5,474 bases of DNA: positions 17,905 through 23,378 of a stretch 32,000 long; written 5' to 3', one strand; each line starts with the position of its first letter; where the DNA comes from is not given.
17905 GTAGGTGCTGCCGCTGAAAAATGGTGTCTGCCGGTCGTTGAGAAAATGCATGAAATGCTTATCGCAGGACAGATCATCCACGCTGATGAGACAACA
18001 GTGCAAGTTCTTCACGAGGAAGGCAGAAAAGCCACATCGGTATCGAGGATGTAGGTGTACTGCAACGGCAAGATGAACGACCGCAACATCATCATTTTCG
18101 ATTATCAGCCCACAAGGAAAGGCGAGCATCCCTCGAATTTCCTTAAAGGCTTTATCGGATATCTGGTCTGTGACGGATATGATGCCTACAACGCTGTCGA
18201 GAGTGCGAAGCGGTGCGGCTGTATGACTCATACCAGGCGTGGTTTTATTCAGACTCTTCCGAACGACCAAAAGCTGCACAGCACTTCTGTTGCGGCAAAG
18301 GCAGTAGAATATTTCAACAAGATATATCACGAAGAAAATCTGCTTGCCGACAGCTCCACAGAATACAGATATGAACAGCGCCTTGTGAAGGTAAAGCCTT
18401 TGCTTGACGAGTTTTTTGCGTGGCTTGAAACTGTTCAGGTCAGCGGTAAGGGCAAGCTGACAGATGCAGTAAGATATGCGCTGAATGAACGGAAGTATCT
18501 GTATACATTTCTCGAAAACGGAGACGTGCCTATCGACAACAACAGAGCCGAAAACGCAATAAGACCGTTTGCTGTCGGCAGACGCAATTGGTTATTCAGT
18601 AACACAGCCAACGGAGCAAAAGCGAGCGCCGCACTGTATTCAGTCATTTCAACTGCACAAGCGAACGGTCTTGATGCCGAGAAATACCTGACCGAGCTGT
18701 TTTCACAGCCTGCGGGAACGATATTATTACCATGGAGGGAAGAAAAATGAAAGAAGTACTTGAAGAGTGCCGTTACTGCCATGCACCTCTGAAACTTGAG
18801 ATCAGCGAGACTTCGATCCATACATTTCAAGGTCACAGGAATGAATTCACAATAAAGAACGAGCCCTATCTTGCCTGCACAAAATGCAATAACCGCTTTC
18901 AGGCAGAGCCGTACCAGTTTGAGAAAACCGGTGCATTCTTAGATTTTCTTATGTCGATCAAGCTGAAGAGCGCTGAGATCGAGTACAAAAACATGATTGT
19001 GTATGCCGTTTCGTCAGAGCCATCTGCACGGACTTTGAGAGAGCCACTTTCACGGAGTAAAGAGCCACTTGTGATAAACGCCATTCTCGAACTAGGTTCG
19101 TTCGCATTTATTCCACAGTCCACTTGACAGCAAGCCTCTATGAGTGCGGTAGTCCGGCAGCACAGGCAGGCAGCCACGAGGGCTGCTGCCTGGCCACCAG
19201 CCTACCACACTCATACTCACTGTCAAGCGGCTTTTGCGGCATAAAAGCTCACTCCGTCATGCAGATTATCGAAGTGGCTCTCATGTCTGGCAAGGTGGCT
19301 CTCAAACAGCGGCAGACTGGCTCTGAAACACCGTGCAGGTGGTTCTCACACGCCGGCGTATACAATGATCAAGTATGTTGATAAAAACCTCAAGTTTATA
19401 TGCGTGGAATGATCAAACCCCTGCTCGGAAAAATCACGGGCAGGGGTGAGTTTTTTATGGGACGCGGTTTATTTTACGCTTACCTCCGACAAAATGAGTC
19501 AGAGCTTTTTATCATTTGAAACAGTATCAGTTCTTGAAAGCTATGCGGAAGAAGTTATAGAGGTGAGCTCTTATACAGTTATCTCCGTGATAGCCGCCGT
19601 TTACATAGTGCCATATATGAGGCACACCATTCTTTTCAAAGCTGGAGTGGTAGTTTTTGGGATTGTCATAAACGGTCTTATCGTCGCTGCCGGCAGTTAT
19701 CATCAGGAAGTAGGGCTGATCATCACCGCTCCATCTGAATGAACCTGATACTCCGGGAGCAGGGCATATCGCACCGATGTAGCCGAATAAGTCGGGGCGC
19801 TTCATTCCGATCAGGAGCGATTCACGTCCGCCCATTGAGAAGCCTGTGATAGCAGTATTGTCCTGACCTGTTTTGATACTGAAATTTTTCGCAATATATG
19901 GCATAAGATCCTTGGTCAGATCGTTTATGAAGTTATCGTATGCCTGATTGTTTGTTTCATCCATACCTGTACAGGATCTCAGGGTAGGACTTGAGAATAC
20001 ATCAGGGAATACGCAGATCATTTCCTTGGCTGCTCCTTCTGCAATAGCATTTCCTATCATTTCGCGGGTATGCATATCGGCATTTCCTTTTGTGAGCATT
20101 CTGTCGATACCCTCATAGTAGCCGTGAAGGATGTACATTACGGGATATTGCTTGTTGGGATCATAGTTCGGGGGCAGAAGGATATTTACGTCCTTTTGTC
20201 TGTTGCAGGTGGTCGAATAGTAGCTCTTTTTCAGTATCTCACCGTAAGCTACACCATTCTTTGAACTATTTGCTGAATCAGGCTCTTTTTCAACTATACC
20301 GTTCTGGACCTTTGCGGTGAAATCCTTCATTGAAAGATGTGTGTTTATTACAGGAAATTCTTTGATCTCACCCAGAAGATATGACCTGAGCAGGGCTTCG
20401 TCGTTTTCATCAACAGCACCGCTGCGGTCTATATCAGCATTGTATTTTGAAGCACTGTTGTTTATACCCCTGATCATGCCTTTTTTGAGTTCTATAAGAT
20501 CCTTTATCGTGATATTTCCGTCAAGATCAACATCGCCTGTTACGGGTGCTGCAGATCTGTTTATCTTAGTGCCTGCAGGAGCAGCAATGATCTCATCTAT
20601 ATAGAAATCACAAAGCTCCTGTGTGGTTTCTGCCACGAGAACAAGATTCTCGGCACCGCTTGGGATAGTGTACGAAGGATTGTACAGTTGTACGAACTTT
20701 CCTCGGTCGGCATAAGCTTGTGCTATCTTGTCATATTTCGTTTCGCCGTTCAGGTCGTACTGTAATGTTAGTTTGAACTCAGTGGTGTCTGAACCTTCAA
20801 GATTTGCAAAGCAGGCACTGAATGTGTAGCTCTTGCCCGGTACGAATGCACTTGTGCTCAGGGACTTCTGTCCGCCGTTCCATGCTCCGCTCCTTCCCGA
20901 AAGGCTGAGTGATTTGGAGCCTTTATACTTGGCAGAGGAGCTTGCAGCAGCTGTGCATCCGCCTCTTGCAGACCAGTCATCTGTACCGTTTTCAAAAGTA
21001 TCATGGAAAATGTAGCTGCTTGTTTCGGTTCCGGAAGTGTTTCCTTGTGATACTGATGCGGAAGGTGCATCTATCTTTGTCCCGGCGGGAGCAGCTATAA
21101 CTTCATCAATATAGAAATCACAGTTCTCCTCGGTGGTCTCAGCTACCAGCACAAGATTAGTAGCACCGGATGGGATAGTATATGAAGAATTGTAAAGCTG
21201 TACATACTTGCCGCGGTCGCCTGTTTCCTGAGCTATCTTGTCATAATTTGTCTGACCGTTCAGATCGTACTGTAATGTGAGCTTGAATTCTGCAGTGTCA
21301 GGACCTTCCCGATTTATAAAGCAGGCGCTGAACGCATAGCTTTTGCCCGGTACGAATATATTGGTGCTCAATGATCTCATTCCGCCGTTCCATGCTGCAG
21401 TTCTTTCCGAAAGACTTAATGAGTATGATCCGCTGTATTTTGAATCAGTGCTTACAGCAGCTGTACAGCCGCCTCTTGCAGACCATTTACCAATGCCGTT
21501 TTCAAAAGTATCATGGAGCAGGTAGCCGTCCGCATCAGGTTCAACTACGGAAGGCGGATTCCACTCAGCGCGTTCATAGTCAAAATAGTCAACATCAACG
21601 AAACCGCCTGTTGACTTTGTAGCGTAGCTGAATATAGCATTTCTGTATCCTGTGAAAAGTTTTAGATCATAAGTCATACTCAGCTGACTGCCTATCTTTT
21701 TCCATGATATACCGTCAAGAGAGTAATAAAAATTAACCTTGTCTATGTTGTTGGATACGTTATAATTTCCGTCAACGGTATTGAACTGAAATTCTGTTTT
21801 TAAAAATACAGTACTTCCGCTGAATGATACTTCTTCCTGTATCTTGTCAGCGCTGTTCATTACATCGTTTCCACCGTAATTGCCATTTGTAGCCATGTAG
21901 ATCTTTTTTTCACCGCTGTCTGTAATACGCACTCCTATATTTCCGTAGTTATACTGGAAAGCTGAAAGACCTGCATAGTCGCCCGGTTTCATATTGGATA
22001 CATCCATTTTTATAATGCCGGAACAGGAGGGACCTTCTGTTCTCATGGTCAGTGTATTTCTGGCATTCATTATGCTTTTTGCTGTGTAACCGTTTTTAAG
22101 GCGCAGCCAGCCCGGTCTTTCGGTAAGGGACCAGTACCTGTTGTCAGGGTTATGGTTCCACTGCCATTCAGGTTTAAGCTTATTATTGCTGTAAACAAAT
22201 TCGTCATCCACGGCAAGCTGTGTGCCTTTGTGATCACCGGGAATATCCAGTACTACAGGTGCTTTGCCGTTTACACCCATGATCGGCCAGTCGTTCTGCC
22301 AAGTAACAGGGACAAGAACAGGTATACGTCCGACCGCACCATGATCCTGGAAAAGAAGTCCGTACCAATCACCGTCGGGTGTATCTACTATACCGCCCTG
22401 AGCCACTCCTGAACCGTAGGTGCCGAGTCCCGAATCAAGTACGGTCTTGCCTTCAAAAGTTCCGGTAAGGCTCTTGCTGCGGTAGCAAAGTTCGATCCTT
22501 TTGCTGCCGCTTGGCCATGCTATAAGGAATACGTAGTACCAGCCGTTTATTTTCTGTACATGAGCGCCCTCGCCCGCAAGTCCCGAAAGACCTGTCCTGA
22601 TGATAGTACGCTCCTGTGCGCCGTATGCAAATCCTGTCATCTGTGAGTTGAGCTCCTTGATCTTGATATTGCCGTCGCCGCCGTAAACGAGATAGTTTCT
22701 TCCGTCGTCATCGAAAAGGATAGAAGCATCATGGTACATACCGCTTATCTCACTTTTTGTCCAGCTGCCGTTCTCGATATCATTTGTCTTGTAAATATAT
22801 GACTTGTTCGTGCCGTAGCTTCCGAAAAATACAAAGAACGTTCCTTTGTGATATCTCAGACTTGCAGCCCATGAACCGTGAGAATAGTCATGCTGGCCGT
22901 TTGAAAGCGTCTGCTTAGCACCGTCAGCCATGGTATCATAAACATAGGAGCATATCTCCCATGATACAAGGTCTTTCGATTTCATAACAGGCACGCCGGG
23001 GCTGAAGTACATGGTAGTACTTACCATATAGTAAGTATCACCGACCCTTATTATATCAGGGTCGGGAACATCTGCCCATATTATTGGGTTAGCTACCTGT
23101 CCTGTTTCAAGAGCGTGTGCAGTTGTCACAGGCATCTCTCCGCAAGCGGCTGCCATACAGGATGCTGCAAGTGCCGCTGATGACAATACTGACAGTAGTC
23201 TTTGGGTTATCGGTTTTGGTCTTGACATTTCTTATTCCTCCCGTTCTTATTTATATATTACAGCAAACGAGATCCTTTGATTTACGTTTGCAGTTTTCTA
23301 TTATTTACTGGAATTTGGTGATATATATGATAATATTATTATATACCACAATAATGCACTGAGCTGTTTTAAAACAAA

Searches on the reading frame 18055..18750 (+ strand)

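Call 8: search_protein_families(library=pfam, proteins=[window:18055-18750:+], max_evalue=0.01)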
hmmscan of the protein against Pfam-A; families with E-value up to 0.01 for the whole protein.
window:18055-18750:+ (231 aa): 2 families
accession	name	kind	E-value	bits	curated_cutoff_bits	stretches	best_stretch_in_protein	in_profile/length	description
PF03050.20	DDE_Tnp_IS66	-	1.3e-55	189.2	23.1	1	2-189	95-283/284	Transposase IS66 family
PF13817.11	DDE_Tnp_IS66_C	-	0.0032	18.1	30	1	196-218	1-23/39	IS66 C-terminal element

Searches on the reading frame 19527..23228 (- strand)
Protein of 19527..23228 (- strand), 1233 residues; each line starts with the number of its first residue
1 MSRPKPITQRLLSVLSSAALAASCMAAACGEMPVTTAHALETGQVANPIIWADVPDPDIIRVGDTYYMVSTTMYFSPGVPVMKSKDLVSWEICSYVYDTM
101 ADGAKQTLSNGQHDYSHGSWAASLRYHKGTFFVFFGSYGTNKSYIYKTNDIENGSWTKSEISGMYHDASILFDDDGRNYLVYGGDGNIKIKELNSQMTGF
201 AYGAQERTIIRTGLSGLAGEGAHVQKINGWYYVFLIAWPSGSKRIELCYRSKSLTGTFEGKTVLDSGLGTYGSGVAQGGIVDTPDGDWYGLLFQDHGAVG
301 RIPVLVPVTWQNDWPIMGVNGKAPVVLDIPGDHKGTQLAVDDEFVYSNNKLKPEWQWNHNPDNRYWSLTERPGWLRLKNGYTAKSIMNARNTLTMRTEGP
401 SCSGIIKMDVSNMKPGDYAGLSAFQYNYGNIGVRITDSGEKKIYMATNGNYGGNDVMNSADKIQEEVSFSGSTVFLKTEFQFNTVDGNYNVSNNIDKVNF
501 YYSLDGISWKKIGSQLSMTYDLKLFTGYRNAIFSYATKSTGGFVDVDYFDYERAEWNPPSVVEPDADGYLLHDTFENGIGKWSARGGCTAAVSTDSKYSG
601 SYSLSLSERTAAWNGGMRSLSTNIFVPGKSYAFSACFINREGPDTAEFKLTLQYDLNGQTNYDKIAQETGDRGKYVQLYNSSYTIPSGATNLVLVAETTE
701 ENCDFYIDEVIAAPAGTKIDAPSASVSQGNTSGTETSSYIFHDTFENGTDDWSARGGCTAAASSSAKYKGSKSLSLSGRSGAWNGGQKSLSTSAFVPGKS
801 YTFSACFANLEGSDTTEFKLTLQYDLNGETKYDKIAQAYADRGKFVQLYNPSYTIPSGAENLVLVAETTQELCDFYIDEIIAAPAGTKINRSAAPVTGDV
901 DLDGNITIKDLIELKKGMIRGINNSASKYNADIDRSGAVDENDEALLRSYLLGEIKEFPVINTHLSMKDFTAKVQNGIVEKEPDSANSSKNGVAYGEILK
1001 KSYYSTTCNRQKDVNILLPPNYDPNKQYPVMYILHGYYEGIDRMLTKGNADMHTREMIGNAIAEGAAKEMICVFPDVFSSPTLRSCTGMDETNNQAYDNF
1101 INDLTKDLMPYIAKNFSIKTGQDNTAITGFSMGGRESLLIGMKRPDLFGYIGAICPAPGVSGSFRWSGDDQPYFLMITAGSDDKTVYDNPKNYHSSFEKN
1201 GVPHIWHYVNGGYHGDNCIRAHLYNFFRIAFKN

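Call 8: search_protein_families(library=pfam, proteins=[window:19527-23228:-], max_evalue=0.01)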
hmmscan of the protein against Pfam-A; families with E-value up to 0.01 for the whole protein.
window:19527-23228:- (1233 aa): 6 families
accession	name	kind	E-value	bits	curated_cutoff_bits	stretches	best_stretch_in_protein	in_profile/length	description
PF02018.23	CBM_4_9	-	3.6e-39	134.7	25.9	2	569-698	3-131/136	Carbohydrate binding domain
PF04616.20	Glyco_hydro_43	-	2.5e-38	132.5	32.2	1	46-315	2-288/288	Glycosyl hydrolases family 43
PF17851.8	GH43_C2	-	8.5e-37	127.3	22.7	1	346-552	4-203/203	Beta xylosidase C-terminal Concanavalin A-like domain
PF00756.26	Esterase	-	8.6e-22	78.5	22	1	1005-1167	1-159/251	Putative esterase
PF00404.24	Dockerin_1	-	5.9e-07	30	22.9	1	898-952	2-57/57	Dockerin type I domain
PF00326.27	Peptidase_S9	-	0.00063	19.7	22.6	0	1109-1156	52-97/213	Prolyl oligopeptidase family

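Call 36: find_encoding_contigs(protein=window:19527-23228:-, flank=10000, max_places=10)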
Protein window:19527-23228:- (1233 aa): 5 contigs read that carry it; 2 places shown.
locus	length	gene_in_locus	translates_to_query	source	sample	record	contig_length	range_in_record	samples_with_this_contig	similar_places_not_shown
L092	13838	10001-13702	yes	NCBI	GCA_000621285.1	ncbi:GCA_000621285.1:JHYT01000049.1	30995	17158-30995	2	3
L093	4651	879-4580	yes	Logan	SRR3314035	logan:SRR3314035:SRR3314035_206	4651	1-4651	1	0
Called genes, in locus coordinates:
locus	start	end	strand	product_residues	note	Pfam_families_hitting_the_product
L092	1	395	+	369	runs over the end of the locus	PF01757:Acyl_transf_3, PF04235:DUF418 (weak)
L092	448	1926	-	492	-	PF14691:Fer4_20, PF00070:Pyr_redox (weak), PF01266:DAO (weak), PF01946:Thi4 (faint), PF07992:Pyr_redox_2, PF12831:FAD_oxidored (weak), PF01593:Amino_oxidase (weak), PF13450:NAD_binding_8, +2 more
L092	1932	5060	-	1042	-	PF04898:Glu_syn_central, PF01645:Glu_synthase, PF01493:GXGXG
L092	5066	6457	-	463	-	PF00310:GATase_2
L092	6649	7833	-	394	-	PF00155:Aminotran_1_2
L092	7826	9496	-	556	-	PF06418:CTP_synth_N, PF00117:GATase, PF07722:Peptidase_C26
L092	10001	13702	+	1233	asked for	PF04616:Glyco_hydro_43, PF17851:GH43_C2, PF02018:CBM_4_9, PF00404:Dockerin_1 (weak), PF00756:Esterase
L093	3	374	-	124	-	?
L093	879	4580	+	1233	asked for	PF04616:Glyco_hydro_43, PF17851:GH43_C2, PF02018:CBM_4_9, PF00404:Dockerin_1 (weak), PF00756:Esterase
